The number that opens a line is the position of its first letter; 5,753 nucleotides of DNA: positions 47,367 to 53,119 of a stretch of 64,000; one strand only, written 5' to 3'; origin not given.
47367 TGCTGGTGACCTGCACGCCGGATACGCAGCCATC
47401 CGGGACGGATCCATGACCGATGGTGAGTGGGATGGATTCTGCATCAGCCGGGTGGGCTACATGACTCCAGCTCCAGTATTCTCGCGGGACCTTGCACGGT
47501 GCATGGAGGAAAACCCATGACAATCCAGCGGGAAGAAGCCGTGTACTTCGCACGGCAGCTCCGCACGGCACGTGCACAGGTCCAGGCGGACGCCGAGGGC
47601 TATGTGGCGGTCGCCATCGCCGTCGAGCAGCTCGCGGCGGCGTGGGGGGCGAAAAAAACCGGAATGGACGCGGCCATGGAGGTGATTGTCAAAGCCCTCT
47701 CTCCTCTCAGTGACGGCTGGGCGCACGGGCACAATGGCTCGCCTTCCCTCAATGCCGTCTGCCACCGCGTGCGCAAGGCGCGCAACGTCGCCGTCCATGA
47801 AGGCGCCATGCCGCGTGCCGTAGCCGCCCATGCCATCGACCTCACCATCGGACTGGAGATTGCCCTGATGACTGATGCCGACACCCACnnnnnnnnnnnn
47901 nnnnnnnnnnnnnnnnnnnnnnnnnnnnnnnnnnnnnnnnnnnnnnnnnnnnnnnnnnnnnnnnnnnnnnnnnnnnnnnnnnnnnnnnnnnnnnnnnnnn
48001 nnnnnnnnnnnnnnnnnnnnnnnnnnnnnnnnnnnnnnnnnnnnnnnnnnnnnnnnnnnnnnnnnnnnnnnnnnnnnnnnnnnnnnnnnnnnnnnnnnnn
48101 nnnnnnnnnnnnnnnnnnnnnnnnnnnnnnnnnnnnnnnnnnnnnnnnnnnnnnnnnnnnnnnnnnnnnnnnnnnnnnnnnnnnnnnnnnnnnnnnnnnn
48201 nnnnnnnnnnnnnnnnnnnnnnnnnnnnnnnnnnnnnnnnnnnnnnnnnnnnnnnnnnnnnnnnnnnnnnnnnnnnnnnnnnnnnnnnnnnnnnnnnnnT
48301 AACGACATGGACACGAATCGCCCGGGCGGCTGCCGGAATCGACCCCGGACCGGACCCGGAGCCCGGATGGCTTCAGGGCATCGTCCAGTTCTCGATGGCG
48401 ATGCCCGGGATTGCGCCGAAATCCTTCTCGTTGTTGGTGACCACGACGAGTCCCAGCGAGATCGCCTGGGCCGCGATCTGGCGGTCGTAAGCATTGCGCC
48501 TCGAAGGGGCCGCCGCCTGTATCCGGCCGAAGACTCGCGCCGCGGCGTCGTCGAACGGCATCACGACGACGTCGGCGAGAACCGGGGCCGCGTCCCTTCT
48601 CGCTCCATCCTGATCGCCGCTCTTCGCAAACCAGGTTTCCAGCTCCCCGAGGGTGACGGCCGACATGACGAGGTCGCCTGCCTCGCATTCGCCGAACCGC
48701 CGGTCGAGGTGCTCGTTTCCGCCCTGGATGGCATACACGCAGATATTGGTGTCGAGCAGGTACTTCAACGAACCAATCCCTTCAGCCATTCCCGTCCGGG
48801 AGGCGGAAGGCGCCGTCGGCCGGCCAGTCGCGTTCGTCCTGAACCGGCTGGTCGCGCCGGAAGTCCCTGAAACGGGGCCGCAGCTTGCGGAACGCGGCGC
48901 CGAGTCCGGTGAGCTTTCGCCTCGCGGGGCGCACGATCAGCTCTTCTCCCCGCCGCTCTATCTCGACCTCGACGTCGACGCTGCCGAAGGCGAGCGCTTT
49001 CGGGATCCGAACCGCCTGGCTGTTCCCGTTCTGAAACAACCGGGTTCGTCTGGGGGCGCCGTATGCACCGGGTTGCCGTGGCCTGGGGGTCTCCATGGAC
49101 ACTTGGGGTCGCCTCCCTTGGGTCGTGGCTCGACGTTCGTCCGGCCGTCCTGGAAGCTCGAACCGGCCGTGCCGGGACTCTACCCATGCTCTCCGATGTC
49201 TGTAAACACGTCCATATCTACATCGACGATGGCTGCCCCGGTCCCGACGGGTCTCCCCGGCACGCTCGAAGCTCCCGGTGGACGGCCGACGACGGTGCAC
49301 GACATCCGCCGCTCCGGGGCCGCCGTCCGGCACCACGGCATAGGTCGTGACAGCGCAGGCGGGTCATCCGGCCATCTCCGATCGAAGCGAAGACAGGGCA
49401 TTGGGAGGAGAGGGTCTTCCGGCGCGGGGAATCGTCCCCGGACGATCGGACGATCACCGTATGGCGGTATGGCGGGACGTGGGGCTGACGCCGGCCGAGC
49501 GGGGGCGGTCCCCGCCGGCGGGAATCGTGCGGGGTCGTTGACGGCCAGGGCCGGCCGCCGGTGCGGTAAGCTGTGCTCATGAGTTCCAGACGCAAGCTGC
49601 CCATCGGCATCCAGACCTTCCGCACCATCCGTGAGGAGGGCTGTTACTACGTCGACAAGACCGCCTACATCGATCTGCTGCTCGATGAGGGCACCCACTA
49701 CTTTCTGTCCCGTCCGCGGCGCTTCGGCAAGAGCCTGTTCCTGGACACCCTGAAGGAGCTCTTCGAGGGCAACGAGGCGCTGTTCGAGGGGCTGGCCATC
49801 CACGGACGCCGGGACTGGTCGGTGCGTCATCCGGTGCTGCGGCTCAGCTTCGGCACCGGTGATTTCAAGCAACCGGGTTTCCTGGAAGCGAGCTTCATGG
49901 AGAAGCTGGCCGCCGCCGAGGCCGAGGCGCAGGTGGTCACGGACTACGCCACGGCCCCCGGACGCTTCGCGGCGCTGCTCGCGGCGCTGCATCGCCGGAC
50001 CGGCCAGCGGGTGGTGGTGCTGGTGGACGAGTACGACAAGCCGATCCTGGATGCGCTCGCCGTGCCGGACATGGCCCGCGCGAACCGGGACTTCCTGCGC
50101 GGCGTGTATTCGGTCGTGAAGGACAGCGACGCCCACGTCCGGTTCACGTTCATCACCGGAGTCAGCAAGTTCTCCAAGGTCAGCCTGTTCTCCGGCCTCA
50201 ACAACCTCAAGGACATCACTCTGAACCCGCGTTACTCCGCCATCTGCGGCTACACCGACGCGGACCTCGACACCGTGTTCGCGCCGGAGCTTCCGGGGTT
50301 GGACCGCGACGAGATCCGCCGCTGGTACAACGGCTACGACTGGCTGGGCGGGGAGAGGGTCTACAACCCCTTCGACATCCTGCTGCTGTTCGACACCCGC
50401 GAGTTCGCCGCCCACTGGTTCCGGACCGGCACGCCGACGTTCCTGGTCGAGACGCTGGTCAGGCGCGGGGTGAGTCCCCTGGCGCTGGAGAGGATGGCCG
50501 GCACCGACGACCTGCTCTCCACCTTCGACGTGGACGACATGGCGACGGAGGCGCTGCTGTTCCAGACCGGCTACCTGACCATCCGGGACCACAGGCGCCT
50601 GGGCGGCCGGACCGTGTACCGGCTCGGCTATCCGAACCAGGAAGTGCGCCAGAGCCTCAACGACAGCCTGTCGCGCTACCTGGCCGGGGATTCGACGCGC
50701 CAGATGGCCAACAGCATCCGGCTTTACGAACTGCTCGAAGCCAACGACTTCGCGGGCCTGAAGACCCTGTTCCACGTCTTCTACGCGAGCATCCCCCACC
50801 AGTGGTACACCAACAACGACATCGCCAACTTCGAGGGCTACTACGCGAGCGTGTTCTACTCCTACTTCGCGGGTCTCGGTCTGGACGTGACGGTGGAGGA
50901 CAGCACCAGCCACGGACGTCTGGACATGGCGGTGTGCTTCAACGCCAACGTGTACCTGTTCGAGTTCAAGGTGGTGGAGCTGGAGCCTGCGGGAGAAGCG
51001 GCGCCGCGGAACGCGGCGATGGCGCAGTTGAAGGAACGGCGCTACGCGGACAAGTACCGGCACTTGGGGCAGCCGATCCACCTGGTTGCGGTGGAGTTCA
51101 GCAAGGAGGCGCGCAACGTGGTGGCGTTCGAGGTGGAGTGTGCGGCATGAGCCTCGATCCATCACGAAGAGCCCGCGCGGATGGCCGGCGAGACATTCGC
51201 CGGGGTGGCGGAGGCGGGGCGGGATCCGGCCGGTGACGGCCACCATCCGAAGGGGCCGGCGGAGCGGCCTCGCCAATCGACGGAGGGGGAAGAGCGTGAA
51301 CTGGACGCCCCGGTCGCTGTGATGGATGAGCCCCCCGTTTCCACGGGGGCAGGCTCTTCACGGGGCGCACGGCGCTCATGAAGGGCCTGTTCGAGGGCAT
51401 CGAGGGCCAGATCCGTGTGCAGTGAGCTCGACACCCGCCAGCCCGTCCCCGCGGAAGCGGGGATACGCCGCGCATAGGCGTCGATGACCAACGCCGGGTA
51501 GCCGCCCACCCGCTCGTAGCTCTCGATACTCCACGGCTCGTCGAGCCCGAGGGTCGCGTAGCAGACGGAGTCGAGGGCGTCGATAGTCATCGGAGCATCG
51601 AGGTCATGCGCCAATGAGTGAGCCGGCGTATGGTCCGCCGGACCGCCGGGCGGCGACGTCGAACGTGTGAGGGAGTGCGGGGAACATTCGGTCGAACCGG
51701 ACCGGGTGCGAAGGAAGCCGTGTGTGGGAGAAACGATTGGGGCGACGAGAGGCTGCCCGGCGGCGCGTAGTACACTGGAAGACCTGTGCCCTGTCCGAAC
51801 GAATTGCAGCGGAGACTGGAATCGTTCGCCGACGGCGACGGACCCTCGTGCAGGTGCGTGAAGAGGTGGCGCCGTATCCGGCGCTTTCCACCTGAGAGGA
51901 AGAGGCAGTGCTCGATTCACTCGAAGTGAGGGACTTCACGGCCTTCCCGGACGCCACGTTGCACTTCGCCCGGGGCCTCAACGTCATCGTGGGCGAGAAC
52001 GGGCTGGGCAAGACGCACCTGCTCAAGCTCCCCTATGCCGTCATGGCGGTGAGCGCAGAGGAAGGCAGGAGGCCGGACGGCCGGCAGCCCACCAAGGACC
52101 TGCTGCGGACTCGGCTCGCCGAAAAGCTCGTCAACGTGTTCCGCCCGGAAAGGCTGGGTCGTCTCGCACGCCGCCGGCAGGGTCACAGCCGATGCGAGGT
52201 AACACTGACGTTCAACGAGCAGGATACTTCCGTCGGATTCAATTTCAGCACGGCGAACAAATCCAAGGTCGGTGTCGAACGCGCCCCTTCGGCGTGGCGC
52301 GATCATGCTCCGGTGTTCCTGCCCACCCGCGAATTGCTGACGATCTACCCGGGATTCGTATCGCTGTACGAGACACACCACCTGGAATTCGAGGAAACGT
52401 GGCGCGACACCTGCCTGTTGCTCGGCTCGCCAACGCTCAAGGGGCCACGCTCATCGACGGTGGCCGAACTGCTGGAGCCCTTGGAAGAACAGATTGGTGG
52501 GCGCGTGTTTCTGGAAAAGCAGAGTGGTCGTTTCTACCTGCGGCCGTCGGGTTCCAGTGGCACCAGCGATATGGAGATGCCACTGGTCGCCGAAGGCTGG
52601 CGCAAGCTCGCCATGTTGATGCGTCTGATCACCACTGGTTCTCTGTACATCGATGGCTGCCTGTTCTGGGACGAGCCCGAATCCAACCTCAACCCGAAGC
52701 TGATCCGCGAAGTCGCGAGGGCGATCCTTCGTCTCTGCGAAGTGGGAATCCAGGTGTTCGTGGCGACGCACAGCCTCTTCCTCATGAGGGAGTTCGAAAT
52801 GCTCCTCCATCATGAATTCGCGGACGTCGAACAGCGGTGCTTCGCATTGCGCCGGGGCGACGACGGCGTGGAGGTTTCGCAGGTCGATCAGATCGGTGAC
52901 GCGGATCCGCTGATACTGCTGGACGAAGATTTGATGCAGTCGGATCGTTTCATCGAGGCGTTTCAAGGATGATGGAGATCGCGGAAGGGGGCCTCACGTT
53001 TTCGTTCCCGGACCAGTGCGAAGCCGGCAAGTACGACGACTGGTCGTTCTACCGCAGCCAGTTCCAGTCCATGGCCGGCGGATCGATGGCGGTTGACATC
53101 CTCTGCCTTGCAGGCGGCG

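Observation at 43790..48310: Candidate undescribed system: two HEPN-CBS fusion genes bracketing a Sel1-trypsin protease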

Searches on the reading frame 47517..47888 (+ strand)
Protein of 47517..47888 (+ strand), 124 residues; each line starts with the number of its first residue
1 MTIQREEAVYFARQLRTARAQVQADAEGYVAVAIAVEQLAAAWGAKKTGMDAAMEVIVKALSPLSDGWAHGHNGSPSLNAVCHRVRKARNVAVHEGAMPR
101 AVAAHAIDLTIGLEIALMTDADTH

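Call 62: search_solved_structures(query=A7, max_evalue=10, show_alignments=5)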
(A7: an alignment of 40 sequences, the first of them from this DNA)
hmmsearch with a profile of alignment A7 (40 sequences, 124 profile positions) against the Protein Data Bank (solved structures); distinct sequences matched with E-value up to 10: 21.
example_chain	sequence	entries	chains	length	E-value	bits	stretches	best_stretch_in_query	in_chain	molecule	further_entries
9ugr_A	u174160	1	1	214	0.0047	20.5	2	29-76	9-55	Syn-F4-Link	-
6idx_A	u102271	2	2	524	0.026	18.1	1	20-64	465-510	Engulfment and cell motility protein 2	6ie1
8qae_A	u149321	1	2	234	0.094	16.3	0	33-85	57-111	sc-apCC-6-SLLA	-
3f57_A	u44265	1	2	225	0.2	15.2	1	25-79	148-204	Spectrin beta chain, erythrocyte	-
3ceg_A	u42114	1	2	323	0.26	14.9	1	53-113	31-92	Baculoviral IAP repeat-containing protein 6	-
9qgw_A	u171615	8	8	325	0.26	14.9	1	53-113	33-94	Dual E2 ubiquitin-conjugating enzyme/E3 ubiquitin-protein ligase BIRC6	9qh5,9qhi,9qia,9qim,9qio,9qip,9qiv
8g0p_B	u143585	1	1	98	0.36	14.4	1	5-80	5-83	Kinetochore protein Nuf2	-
9kns_A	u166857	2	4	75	0.41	14.2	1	7-66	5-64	Protein Hook homolog 3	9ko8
3edu_A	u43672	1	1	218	0.47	14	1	25-79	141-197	Spectrin beta chain, erythrocyte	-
9xgb_B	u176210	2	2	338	0.52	13.9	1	57-113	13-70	Dual E2 ubiquitin-conjugating enzyme/E3 ubiquitin-protein ligase BIRC6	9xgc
8amz_T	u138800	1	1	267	0.57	13.8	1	91-115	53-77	PCI domain-containing protein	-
8a3k_UNK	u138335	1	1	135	0.63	13.6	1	34-86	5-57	sc-apCC-4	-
8qkd_A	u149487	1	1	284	0.67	13.5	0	6-80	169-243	sc-CC-5-24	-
3kbu_A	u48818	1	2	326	0.77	13.4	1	25-80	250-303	Spectrin beta chain, erythrocyte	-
3kbt_A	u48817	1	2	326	0.82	13.3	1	25-80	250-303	Spectrin beta chain, erythrocyte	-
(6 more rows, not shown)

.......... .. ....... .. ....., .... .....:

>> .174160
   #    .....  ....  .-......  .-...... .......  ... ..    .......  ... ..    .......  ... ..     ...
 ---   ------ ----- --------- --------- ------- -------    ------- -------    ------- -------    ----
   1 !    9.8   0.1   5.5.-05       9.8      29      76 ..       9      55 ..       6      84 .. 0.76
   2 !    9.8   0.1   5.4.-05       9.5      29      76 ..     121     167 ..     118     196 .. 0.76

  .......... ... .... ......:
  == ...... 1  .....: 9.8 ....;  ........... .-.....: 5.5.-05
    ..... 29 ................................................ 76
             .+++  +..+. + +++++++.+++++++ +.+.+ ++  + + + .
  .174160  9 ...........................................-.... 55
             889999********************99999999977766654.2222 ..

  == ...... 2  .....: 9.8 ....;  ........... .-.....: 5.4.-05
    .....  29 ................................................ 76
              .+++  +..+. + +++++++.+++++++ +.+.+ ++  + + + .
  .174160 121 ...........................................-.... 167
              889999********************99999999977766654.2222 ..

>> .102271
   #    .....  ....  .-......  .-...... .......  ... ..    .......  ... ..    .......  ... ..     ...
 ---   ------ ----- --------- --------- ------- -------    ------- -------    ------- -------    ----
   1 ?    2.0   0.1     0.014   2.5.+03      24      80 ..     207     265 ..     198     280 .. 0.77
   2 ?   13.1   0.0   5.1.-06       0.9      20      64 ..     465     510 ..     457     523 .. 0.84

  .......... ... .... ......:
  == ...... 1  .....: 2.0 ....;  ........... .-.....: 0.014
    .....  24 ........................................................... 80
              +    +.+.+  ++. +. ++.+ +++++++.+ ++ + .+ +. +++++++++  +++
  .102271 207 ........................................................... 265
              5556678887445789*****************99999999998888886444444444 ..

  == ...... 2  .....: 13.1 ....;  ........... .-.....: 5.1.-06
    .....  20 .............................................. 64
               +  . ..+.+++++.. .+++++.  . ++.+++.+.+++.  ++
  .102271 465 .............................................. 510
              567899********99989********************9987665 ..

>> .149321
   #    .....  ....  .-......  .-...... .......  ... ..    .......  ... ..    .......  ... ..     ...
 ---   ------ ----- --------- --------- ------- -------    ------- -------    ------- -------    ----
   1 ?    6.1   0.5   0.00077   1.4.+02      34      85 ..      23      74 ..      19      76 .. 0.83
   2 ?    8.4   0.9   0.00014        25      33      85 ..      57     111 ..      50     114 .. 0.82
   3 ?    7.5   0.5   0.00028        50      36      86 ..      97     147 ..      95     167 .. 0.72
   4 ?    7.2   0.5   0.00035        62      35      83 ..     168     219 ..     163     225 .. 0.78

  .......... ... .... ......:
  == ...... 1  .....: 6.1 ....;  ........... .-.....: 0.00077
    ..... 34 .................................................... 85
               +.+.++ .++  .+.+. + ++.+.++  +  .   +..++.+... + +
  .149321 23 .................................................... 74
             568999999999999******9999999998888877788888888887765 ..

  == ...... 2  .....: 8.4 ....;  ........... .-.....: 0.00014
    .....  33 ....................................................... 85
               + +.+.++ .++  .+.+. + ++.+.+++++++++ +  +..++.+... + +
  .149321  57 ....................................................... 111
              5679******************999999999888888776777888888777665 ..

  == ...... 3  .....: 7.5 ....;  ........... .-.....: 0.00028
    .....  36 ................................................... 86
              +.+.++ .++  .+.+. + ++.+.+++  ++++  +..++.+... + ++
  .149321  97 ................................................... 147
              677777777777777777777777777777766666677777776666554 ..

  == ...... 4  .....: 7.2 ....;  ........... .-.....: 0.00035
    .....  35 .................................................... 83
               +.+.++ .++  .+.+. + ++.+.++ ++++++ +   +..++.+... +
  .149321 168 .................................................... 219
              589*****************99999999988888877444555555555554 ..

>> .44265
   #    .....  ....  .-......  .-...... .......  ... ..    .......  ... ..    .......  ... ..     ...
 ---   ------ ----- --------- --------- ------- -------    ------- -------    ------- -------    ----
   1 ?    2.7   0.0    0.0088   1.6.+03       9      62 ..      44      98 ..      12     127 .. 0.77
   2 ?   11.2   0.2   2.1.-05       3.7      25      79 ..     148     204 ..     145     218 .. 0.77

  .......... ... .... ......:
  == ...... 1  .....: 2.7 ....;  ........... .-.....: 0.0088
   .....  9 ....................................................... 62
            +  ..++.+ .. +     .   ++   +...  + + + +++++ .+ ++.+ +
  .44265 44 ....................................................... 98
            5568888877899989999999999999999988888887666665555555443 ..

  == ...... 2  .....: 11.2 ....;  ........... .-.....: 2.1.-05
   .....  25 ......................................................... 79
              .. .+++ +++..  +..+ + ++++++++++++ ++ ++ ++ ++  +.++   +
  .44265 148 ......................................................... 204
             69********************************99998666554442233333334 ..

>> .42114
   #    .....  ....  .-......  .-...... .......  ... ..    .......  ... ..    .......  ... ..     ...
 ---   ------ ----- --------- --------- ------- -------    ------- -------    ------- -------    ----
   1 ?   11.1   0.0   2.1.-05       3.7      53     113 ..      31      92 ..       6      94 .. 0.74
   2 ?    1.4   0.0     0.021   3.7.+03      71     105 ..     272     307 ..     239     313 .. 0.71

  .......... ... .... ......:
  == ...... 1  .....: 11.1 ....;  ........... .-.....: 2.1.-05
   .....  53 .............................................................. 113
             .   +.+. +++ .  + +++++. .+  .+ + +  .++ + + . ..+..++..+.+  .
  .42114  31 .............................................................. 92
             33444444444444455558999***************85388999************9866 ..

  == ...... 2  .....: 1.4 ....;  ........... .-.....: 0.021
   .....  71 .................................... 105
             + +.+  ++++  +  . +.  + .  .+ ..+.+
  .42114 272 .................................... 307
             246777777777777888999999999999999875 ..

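Call 67: search_protein_families(library=pfam, alignment_id=A7, max_evalue=10)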
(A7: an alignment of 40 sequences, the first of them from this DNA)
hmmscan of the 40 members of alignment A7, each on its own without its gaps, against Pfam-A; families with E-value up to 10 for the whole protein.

A. member 1, seq(124 aa): 0 families

B. families by the number of members that match (of 40 scanned): 9 families
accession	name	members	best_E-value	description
PF17240.7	DUF5313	2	0.021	Family of unknown function (DUF5313)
PF13643.11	DUF4145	1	0.0023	Domain of unknown function (DUF4145)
PF09053.15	CagZ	1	0.0078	CagZ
PF20396.3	DUF6689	1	0.029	Family of unknown function (DUF6689)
PF18731.6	HEPN_Swt1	1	0.053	Swt1-like HEPN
PF04216.18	FdhE_N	1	0.11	FdhE, N-terminal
PF18236.6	AGO_N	1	0.11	Argonaute N domain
PF18083.6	PutA_N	1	0.16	Proline utilization A N-terminal domain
PF04740.18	LXG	1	0.24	LXG domain of WXG superfamily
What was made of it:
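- On HEPN superfamily: Only weak Pfam hits from single members: DUF4145 at 0.0023 and HEPN_Swt1 at 0.053 (call 67).
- Two of the nine weak Pfam hits obtained with 40 isolated N-domains are HEPN families: DUF4145 at 0.0023 and HEPN_Swt1 at 0.053 (call 67).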

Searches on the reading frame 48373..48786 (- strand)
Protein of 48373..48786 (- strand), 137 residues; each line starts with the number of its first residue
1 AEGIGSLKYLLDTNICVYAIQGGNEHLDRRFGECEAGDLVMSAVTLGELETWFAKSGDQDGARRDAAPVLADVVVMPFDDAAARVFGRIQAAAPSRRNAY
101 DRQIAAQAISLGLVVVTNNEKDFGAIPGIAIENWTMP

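Call 3: search_protein_families(library=pfam, proteins=[window:48373-48786:-], max_evalue=1)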
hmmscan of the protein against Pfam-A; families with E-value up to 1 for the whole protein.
window:48373-48786:- (137 aa): 2 families
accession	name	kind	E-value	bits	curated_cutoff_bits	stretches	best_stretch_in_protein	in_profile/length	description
PF01850.27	PIN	-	2.9e-14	54.1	23.6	1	9-124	1-115/120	PIN domain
PF18480.7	DUF5615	-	0.021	15.1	23.8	1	96-125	32-60/110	Domain of unknown function (DUF5615)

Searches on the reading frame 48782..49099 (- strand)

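Call 90: search_protein_families(library=pfam, proteins=[window:48782-49099:-], max_evalue=0.01)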
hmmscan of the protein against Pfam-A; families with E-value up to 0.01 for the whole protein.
window:48782-49099:- (105 aa): 1 family
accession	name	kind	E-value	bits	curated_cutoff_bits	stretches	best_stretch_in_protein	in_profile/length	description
PF04014.23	MazE_antitoxin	-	1.3e-07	31.8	24.7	1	22-62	2-46/48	Antidote-toxin recognition MazE, bacterial antitoxin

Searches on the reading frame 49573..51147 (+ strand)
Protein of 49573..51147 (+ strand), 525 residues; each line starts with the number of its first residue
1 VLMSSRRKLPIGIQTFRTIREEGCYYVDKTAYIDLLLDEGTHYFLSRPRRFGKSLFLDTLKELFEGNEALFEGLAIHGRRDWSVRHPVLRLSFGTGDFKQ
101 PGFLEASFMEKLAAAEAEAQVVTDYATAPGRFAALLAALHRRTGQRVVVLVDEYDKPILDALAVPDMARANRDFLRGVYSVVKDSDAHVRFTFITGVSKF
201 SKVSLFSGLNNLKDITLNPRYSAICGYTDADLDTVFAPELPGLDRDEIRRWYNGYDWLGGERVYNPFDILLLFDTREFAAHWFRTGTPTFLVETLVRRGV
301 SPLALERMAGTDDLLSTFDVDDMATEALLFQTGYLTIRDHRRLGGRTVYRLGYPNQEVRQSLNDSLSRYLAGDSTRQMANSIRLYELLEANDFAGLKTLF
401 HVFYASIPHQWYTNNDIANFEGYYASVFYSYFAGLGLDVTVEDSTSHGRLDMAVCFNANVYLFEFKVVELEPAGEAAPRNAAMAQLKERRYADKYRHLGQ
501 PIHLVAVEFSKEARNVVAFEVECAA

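Call 3: search_protein_families(library=pfam, proteins=[window:49573-51147:+], max_evalue=1)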
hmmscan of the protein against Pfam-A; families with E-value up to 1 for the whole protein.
window:49573-51147:+ (525 aa): 4 families
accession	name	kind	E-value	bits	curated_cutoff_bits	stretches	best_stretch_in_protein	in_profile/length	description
PF09820.16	AAA-ATPase_like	-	1.3e-62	211.7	26.1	1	10-206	1-201/201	Predicted AAA-ATPase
PF08011.17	PDDEXK_9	-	8.6e-22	77.5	25.5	1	420-517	2-103/105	PD-(D/E)XK nuclease superfamily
PF02875.26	Mur_ligase_C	-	0.0043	18.3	28.4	1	115-156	9-50/127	Mur ligase, glutamate ligase domain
PF02624.21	YcaO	-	0.11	12.2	25.7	1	228-285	56-114/325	YcaO cyclodehydratase, ATP-ad Mg2+-binding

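Call 6: search_protein_families(library=padloc, proteins=[window:49573-51147:+], max_evalue=1)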
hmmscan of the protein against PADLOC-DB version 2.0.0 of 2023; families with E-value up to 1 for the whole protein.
window:49573-51147:+ (525 aa): 0 families

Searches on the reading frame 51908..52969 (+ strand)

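Call 3: search_protein_families(library=pfam, proteins=[window:51908-52969:+], max_evalue=1)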
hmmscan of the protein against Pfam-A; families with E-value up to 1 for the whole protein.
window:51908-52969:+ (354 aa): 8 families
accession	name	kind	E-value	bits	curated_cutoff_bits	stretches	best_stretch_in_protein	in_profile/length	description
PF13304.12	AAA_21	-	4.9e-15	56.8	27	2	225-293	236-303/304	AAA domain, putative AbiEii toxin, Type IV TA system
PF13175.12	AAA_15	-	3.2e-11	43.9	32.1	2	1-41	1-42/374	AAA ATPase domain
PF02463.25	SMC_N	-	2.1e-08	34.3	40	2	2-39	2-41/220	RecF/RecN/SMC N terminal domain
PF13476.12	AAA_23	-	2.5e-05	25.5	27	1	4-40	1-37/201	AAA domain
PF13166.12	AAA_13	-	0.0072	15.5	36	0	282-325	563-606/713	AAA domain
PF00005.33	ABC_tran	-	0.024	15.7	25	1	26-48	15-37/137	ABC transporter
PF13401.12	AAA_22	-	0.079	13.7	27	1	21-40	4-23/130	AAA domain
PF13514.12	AAA_27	-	0.099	12.6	22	1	2-39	3-43/206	AAA domain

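Call 6: search_protein_families(library=padloc, proteins=[window:51908-52969:+], max_evalue=1)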
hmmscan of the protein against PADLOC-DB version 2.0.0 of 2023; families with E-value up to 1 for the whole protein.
window:51908-52969:+ (354 aa): 118 families (the best 25 are shown)
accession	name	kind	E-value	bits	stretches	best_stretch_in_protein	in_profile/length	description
PDLC04146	HEC-02B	-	1.2e-149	496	1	1-351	1-342/344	-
PDLC04213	HEC-02A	-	3.2e-82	274.8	1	1-331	1-312/337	-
PDLC04214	HEC-02A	-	2.4e-56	189.4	1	1-307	1-296/338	-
PDLC02980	AriA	-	1.3e-15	56.2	2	234-293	245-303/304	-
PDLC04033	PD-T4-4_A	-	1.3e-14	52.3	1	186-300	267-377/460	-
PDLC02979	AriA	-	8.9e-13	46.8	2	251-291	330-371/373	-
PDLC04135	mad3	-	3.5e-12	44.5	2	2-115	2-87/374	mads_3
PDLC02981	AriAB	-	4.1e-12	43.6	2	249-295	331-379/694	-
PDLC00307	PtuA1|PtuA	-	6.2e-12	43.2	2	1-51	1-51/424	AAA ATPase domain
PDLC04664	PDC-M47A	-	6.5e-12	43.1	1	186-301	263-374/461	-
PDLC04032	PD-T4-4_A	-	1.8e-11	41.7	1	176-296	276-394/474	-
PDLC02336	AbiLi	-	1.2e-10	39.5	2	1-40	1-40/340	AbiLi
PDLC00091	GajA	-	1.8e-10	38.3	2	2-39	3-41/627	AAA ATPase domain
PDLC03878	NsnB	-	3.8e-10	38.1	2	250-300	238-288/345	-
PDLC00096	GajA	-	4.5e-10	36.9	2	2-49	3-51/630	AAA ATPase domain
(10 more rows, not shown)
